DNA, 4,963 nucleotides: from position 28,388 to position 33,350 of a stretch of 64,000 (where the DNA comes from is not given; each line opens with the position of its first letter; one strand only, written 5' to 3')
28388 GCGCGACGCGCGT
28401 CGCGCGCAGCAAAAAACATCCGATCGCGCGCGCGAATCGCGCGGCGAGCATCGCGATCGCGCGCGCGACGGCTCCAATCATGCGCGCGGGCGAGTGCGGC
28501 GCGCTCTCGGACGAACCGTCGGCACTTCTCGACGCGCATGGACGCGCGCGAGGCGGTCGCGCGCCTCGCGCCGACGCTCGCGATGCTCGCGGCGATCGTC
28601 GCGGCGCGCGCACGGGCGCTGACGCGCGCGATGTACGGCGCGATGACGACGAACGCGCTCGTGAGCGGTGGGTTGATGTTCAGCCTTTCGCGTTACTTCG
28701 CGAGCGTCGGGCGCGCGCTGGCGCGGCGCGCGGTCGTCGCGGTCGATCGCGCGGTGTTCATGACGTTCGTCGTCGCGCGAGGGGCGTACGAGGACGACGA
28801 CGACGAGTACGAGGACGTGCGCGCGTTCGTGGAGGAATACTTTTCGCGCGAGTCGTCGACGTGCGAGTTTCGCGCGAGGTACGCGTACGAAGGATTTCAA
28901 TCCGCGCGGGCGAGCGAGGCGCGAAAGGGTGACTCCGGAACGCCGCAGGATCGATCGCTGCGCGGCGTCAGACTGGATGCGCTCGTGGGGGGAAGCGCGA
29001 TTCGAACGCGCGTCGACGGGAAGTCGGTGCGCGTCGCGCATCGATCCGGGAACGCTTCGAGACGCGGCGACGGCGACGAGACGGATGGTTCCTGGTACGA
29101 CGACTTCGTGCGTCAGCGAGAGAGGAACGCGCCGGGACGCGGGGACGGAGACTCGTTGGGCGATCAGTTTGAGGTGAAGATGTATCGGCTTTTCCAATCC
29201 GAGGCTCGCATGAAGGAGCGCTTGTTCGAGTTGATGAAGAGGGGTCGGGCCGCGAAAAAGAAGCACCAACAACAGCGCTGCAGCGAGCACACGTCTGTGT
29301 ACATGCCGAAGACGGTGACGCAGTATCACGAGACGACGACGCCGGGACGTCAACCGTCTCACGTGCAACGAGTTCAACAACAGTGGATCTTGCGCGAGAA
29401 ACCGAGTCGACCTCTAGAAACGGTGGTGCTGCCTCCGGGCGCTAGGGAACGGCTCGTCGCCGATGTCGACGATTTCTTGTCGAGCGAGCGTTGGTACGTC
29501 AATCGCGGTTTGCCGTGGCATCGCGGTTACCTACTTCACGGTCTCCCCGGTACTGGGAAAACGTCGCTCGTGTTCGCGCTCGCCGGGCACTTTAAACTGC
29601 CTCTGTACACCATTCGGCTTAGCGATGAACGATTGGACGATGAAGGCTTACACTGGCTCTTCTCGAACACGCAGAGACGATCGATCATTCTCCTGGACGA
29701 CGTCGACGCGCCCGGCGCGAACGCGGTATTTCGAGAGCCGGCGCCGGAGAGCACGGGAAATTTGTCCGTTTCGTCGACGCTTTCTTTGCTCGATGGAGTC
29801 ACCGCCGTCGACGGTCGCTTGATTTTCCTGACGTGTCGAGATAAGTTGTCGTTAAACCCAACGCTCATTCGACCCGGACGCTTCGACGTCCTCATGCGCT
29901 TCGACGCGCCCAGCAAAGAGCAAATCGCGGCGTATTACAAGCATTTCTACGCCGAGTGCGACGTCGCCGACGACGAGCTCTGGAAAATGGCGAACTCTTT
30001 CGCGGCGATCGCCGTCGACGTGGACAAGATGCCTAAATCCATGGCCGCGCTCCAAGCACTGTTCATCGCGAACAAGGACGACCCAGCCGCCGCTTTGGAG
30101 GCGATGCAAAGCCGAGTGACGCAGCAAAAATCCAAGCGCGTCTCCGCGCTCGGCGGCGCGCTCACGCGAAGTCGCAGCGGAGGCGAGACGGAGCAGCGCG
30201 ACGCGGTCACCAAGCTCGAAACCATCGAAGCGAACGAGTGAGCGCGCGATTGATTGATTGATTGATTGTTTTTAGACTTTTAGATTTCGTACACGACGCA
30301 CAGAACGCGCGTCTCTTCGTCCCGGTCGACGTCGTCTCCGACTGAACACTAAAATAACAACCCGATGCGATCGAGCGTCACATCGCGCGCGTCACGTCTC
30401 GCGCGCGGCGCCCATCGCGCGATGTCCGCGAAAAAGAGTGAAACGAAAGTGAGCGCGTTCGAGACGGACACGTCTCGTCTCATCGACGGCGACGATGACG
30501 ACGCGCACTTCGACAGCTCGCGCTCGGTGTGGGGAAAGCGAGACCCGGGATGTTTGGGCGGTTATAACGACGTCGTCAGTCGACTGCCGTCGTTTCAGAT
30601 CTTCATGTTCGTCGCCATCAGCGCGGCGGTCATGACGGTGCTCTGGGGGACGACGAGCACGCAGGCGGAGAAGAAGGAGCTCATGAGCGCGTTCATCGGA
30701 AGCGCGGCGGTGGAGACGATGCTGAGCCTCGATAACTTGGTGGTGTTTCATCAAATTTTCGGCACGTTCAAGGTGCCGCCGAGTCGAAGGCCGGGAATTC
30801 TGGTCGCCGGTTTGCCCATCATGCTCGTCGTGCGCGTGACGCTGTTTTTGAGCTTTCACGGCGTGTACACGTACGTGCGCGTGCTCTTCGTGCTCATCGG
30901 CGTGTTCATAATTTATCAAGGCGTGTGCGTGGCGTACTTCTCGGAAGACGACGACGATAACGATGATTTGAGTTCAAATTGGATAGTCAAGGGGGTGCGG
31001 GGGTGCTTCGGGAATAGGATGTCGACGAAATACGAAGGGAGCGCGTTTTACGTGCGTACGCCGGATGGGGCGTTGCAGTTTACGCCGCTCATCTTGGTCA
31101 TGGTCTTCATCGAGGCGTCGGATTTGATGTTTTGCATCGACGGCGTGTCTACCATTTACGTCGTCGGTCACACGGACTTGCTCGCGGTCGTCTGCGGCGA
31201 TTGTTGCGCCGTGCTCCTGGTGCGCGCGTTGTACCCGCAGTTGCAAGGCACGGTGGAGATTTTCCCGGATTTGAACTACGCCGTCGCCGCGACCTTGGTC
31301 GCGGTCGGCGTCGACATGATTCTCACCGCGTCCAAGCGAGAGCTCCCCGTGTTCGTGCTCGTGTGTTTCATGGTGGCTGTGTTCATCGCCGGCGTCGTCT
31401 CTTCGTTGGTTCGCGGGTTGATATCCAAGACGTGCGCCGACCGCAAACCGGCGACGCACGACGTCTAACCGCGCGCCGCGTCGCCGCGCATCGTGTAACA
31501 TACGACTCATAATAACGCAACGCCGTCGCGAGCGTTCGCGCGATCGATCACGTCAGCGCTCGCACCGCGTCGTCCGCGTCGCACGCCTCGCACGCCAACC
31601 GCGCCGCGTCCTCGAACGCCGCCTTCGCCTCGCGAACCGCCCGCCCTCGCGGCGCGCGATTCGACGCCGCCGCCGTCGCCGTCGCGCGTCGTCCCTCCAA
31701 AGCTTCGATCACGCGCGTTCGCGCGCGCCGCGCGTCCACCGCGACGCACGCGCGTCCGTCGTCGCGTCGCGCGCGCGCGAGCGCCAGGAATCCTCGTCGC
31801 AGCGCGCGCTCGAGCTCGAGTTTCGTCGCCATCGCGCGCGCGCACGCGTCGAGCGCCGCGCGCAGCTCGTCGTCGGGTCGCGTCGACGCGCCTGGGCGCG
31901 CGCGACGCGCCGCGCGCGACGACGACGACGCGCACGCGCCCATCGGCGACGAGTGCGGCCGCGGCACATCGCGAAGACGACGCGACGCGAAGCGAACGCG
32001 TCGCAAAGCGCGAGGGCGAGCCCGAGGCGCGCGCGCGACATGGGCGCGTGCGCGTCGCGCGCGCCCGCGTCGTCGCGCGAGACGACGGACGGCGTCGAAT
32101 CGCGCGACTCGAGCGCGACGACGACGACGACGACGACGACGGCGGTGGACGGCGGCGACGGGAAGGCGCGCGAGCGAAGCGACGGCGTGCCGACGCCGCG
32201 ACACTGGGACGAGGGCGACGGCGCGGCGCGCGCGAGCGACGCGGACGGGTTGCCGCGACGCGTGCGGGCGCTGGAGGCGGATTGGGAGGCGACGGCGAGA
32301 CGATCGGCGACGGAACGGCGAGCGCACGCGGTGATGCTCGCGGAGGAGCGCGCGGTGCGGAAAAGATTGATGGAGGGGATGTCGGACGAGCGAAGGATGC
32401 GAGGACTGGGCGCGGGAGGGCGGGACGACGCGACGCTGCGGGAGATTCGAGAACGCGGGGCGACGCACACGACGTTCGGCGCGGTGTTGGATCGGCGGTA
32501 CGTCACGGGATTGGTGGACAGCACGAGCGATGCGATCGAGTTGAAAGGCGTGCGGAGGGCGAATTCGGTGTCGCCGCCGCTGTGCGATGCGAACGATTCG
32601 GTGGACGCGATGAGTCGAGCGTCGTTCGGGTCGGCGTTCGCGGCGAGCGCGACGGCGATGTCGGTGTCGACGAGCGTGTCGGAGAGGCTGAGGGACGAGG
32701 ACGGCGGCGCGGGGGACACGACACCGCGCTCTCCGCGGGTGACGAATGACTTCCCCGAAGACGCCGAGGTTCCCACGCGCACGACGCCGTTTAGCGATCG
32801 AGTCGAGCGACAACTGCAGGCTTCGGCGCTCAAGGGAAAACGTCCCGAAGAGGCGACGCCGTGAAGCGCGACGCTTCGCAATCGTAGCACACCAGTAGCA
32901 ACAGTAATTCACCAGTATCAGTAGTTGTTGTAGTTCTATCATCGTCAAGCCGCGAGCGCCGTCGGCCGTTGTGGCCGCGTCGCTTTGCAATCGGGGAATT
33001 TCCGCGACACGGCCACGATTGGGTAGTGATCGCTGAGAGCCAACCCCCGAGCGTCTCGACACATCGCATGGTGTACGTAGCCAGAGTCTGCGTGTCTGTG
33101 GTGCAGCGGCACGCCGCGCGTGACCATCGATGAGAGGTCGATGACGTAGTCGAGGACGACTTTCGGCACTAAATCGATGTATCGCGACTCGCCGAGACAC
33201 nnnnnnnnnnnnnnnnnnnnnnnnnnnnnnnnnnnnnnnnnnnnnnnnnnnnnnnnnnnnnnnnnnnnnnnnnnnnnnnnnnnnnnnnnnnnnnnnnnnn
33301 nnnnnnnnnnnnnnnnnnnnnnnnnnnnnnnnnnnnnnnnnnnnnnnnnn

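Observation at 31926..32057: Divergent gene pair sharing an 18-nt inverted repeat that encodes identical MGACAS acylation-motif N-termini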

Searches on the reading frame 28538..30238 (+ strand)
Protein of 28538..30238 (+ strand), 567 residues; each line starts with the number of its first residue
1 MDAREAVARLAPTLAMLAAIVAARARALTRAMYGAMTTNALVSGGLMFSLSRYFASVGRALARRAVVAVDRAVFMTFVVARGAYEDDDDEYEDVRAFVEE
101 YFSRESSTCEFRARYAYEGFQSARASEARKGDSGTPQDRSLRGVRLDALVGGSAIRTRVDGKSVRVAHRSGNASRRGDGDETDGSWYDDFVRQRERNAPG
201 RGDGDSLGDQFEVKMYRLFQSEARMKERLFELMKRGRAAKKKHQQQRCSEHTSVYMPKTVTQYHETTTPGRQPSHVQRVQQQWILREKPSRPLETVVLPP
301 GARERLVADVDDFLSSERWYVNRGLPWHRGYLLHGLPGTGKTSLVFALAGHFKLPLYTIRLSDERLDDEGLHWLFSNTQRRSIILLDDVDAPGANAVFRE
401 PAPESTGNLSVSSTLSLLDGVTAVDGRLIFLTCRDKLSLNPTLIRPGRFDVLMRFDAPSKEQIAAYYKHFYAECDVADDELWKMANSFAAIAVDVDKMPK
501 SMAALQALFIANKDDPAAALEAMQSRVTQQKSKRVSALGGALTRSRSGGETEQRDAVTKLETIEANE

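Call 33: list_cluster_members(proteins=[window:28538-30238:+, window:30365-31465:+, P0017, P0016, P0018, P0021, P0026, P0002, P0022, window:55053-56249:+])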
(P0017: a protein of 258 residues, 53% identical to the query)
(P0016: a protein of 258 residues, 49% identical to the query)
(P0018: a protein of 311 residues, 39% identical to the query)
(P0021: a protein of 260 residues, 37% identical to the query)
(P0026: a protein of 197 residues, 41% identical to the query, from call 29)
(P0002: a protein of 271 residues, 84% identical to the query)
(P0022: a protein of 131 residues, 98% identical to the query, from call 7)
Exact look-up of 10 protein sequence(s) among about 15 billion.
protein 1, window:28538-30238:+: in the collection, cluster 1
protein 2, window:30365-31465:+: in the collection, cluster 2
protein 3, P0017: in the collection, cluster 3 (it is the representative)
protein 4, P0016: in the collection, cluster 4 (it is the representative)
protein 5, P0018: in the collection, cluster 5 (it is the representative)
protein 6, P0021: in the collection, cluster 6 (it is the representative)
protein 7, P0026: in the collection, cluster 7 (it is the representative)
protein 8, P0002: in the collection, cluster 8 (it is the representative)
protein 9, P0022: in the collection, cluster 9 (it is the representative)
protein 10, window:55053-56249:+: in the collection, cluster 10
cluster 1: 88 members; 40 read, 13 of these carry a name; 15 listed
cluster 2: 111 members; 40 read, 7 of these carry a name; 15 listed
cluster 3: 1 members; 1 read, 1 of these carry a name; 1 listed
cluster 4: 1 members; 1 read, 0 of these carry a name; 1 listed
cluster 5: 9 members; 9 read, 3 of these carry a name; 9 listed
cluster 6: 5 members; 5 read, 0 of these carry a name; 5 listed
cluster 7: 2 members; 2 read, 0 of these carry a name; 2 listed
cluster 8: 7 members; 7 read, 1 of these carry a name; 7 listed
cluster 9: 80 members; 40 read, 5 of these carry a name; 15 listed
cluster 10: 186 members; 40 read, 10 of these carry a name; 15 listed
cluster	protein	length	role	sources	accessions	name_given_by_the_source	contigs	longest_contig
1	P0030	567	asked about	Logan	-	-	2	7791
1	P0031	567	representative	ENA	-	-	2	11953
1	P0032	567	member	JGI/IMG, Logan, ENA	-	chaperone BCS1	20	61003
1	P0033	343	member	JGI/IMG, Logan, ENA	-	chaperone BCS1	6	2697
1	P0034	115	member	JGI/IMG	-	hypothetical protein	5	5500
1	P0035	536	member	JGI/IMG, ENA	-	chaperone BCS1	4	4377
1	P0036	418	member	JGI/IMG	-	chaperone BCS1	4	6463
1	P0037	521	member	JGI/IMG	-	chaperone BCS1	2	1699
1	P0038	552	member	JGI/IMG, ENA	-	chaperone BCS1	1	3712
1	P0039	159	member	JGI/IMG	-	chaperone BCS1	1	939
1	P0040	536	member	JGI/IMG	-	chaperone BCS1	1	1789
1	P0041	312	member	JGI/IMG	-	chaperone BCS1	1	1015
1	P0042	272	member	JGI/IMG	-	chaperone BCS1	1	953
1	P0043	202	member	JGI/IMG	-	chaperone BCS1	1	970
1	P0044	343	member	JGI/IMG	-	chaperone BCS1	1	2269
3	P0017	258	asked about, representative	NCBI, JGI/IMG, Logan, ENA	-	hypothetical protein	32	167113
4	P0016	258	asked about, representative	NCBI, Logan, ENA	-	-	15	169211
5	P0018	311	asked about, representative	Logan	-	-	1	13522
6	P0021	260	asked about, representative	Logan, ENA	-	-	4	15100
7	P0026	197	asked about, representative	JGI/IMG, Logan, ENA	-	-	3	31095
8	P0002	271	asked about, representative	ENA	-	-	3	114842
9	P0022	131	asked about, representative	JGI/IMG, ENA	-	hypothetical protein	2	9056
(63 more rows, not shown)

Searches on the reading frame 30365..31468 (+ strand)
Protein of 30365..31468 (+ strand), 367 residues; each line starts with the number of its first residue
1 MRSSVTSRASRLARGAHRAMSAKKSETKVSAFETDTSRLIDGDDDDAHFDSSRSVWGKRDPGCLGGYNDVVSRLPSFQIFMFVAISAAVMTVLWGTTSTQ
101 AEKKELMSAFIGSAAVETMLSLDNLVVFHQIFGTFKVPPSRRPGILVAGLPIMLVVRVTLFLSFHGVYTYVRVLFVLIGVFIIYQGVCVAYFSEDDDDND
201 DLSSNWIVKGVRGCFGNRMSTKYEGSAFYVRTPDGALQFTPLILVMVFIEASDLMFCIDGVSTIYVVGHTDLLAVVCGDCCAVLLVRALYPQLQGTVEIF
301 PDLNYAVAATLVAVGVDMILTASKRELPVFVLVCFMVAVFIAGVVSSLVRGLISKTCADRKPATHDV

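Call 80: find_encoding_contigs(protein=window:30365-31468:+, flank=2500, max_places=4)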
Protein window:30365-31468:+ (367 aa): 24 contigs read that carry it; 4 places shown.
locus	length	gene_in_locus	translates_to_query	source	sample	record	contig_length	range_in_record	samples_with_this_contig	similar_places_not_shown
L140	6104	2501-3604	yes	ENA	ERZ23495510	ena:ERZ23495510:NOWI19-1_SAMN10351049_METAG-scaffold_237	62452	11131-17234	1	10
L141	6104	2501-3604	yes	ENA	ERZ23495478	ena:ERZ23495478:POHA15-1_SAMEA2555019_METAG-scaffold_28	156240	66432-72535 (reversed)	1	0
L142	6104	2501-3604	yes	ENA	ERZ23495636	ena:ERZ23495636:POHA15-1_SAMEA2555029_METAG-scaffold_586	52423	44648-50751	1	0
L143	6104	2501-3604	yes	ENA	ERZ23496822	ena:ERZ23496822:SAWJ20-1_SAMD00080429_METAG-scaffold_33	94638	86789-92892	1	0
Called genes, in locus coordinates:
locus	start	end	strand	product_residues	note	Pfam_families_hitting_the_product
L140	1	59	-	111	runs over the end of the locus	-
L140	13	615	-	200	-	-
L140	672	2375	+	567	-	PF00004:AAA, PF25426:AAA_lid_BCS1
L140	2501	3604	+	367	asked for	PF03741:TerC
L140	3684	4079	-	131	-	-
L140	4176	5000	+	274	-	-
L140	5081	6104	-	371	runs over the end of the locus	PF03372:Exo_endo_phos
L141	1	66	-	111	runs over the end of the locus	-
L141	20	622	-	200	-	-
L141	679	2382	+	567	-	PF00004:AAA, PF25426:AAA_lid_BCS1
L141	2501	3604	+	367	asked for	PF03741:TerC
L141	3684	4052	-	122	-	-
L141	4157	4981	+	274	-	-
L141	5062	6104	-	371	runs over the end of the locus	PF03372:Exo_endo_phos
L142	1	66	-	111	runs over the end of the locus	-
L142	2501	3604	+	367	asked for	PF03741:TerC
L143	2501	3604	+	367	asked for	PF03741:TerC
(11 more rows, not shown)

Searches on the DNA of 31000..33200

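Call 77: search_rna_families(source=window, start=31000, end=33200, threshold=evalue, max_evalue=1)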
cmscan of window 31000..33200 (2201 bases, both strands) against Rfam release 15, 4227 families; matches with E-value up to 1: 1.
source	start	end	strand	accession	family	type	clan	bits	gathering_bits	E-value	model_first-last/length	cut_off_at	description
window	32954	33068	-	RF02840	Ref68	Gene; sRNA;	-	16.8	44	0.96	1-124/124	no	Enterococcus sRNA 68 (Lacto-3 RNA)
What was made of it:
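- No Rfam family matches the region (call 77). There is no Rfam match (call 77).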

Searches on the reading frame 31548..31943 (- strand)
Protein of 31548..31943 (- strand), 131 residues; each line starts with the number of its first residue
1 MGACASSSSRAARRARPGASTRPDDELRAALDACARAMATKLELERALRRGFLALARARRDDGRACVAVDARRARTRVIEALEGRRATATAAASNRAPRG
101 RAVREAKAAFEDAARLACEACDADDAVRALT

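Call 7: find_homologous_proteins(query=window:31548-31943:-)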
Query window:31548-31943:- (131 aa): 3 proteins with E <= 0.001 among 8000 candidates.
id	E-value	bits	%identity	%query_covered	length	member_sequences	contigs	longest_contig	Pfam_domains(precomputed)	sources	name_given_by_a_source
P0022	7.4e-64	231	98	100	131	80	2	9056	-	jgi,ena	jgi:hypothetical protein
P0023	1.3e-38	150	73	100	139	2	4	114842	-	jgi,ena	-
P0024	2.0e-21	94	74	66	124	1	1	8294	-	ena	-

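Call 18: search_protein_families(library=pfam, proteins=[window:31548-31943:-], max_evalue=10)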
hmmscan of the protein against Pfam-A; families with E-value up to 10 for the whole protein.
window:31548-31943:- (131 aa): 0 families

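Call 27: search_solved_structures(query=A1, max_evalue=10, show_alignments=3)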
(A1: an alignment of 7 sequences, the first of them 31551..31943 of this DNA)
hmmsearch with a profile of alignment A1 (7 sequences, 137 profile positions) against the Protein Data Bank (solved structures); distinct sequences matched with E-value up to 10: 9.
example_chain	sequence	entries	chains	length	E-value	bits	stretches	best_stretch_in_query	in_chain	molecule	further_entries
6w6p_t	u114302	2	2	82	0.21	15.1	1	87-129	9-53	30S ribosomal protein S20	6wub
7nhk_u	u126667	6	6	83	0.31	14.5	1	87-129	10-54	30S ribosomal protein S20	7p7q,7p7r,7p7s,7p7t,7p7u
6o8w_t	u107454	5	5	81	0.82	13.2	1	87-129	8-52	30S ribosomal protein S20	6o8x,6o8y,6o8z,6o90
6sga_FB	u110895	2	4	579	1.4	12.5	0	78-122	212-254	mt-SAF11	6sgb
3w3a_G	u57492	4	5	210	2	11.9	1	22-71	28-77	V-type ATP synthase subunit D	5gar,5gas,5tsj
9u6f_G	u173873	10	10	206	2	11.9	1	22-71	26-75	V-type ATP synthase subunit D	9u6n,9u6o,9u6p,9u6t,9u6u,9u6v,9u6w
3a5c_G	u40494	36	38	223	2.2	11.8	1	22-71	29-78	V-type ATP synthase subunit D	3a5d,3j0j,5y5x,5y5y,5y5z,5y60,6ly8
6kse_A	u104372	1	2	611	2.7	11.5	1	48-130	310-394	Acyl-CoA dehydrogenase FadE5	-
4iv6_A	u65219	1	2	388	2.8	11.5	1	97-119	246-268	Acyl-CoA dehydrogenase FadE3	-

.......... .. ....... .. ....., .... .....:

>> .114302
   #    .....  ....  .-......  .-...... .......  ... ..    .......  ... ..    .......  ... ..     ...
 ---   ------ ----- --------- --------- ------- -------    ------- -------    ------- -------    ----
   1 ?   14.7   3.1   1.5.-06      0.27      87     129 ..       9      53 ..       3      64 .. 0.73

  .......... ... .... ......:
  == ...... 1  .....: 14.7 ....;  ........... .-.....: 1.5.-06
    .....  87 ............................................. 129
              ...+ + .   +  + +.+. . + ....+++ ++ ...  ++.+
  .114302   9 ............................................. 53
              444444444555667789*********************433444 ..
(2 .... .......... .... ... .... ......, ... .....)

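Call 29: find_homologous_proteins(query=A1, max_evalue=0.01)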
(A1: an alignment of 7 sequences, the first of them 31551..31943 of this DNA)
Query A1 (7 sequences) (131 aa, profile of the alignment): 8 proteins with E <= 0.01 among 8000 candidates.
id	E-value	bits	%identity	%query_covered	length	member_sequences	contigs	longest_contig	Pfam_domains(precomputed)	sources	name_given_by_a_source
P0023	1.0e-40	157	73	100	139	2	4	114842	-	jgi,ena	-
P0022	1.1e-40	157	98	100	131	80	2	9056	-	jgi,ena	jgi:hypothetical protein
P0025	1.1e-37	147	44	73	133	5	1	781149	-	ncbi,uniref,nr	ncbi:hypothetical protein BE221DRAFT_204793 [Ostreococcus tauri]|uniref:Uncharacterized protein n=1 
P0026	2.2e-37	146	41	74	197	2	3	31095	-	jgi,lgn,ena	-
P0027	2.8e-27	114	43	70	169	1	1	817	-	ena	-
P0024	1.1e-23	102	74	66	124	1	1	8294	-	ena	-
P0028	3.5e-23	100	50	32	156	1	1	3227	-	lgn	-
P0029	3.4e-14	71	46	35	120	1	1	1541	-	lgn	-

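Call 47: predict_structure(alignment_id=A4)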
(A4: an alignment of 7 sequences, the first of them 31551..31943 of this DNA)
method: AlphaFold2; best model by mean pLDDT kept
length: 131 residues; sequences in the alignment: 7
mean_pLDDT: 68.4   pTM: 0.51
mean pLDDT of the five models: 68.4, 58.1, 55.8, 55.1, 53.9
residues with pLDDT >= 90: 25; 70-90: 43; 50-70: 18; < 50: 45
segments of 3 or more residues with pLDDT < 50: 1-18, 65-81, 89-96
pLDDT, mean of each block of 10 residues (from residue 1): 45 48 81 90 93 83 47 44 51 51 87 90 78 67
secondary structure, 60 per line:
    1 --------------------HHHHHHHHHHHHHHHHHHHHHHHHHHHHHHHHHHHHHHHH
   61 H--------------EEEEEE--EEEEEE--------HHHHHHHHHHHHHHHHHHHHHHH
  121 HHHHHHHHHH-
elements in order: H21-61 E76-81 E84-89 H98-130
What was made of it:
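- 31548..31943 (-): CDS of a 131-aa helical-hairpin protein. Residues 1-18 are disordered, followed by helix 21-61, a beta-hairpin at 76-89 and helix 98-130. Conserved core motifs are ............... and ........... AF2 model in call 47.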

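Call 51: fold_search(model_id=the predicted structure, library=pdb)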
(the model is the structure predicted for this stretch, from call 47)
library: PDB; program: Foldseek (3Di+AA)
matches with E <= 10: 141; with E <= 0.001: 0
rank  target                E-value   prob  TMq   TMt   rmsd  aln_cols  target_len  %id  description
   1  6r0z_G                3.2e-01  0.51  0.36  0.25  20.9       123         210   19  Thermus thermophilus V/A-type ATPase/synthase, rotational state 1L (released 2019-08-28)
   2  7vai_G                4.4e-01  0.84  0.46  0.31  22.2       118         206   18  V1EG of V/A-ATPase from Thermus thermophilus, state1-1 (released 2022-07-13)
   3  8eas_A                6.4e-01  0.85  0.49  0.49  21.7       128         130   12  Yeast VO in complex with Vma12-22p (released 2022-11-02)
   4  6qum_G                6.9e-01  0.33  0.35  0.25  20.5       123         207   18  Thermus thermophilus V/A-type ATPase/synthase, rotational state 1 (released 2019-08-28)
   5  6r0y_G                7.3e-01  0.30  0.35  0.25  20.9       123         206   18  Thermus thermophilus V/A-type ATPase/synthase, rotational state 3 (released 2019-08-28)
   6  3j9t_M                8.3e-01  0.35  0.37  0.25  22.8       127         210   13  Yeast V-ATPase state 1 (released 2015-05-13)
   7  7fda_M                1.5e+00  0.18  0.35  0.24  22.7       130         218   13  CryoEM Structure of Reconstituted V-ATPase, state1 (released 2021-12-22)
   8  9cpc_3T               2.0e+00  0.82  0.55  0.19   3.5       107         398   15  Atomic model of porcine brain ventricles cilia doublet microtubule (48-nm periodicity) (released 2024-10-23)
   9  8iyj_A2               2.0e+00  0.72  0.50  0.17   7.9       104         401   13  Cryo-EM structure of the 48-nm repeat doublet microtubule from mouse sperm (released 2023-07-05)
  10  6nr8_1                2.3e+00  0.60  0.50  0.60   9.4       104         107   12  hTRiC-hPFD Class6 (released 2019-06-19)
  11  6xbw_H                2.3e+00  0.23  0.41  0.27  21.6       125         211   15  Cryo-EM structure of V-ATPase from bovine brain, state 1 (released 2020-08-19)
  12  6wlz_G                2.3e+00  0.16  0.38  0.25  20.9       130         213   15  The V1 region of human V-ATPase in state 1 (focused refinement) (released 2020-11-11)
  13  7ung_D1               2.7e+00  0.72  0.55  0.19   3.4       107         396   14  48-nm repeat of the human respiratory doublet microtubule (released 2022-10-05)
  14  7u8o_H                2.7e+00  0.25  0.43  0.27  21.0       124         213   15  Structure of porcine V-ATPase with mEAK7 and SidK, Rotary state 2 (released 2022-07-06)
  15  8i7r_Fh               2.9e+00  0.30  0.43  0.33   6.5       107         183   19  In situ structure of axonemal doublet microtubules in mouse sperm with 48-nm repeat (released 2023-10-11)
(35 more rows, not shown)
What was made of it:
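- On Vma22/CCDC115: Foldseek gave E = 0.64 (call 51).
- Closest known: Vma22 / CCDC115 V-ATPase assembly factor. Same: Foldseek ranks yeast Vma22 (8eas_A) third, with probability 0.85 (call 51).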
